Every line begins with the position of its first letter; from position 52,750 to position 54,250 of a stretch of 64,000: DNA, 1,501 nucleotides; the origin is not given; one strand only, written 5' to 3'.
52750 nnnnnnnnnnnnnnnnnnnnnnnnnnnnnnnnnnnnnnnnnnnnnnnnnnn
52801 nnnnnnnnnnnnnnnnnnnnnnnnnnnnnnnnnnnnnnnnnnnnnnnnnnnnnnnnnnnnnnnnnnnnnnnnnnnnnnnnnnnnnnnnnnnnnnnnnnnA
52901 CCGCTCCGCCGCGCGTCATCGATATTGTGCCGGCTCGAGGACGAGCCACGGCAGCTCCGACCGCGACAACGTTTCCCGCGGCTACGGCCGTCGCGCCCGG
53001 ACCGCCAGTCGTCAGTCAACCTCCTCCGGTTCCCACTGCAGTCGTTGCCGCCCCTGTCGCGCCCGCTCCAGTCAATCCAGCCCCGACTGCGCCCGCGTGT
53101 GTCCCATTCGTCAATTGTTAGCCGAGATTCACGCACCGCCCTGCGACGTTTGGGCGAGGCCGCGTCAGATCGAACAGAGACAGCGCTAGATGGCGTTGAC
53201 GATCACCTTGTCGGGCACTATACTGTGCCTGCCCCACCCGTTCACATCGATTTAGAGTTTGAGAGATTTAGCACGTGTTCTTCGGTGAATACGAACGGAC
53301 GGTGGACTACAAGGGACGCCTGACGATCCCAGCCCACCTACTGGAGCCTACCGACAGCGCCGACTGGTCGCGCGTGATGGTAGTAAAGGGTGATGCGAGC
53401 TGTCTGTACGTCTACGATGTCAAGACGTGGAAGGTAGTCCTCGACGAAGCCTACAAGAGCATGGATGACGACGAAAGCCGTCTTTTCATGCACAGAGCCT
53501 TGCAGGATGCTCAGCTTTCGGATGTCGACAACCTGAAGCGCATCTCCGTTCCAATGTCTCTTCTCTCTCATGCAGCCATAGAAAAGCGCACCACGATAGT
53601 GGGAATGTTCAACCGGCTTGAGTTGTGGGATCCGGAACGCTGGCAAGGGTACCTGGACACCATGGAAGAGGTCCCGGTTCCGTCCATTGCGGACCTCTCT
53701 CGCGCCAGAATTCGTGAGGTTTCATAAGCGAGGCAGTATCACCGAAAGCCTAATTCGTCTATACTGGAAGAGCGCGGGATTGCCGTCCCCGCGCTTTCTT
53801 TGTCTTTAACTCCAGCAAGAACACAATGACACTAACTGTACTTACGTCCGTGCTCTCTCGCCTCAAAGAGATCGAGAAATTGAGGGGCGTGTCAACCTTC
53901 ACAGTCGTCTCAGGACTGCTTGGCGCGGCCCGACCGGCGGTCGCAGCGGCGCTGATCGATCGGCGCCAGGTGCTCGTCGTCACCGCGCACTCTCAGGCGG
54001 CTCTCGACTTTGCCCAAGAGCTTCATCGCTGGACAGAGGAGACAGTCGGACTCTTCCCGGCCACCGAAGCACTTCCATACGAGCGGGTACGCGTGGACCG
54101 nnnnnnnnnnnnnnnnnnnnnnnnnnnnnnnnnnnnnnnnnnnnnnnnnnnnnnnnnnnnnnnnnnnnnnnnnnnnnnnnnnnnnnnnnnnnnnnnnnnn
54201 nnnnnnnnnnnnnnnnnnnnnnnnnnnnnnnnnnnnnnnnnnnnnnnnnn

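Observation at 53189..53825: Stand-alone mraZ with its own promoter, direct repeats in the leader and a terminator, parked upstream of mfd instead of the dcw cluster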

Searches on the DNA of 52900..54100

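Call 50: search_rna_families(source=window, start=52900, end=54100, threshold=evalue, max_evalue=1)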
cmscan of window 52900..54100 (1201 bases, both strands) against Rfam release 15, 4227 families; matches with E-value up to 1: 0.
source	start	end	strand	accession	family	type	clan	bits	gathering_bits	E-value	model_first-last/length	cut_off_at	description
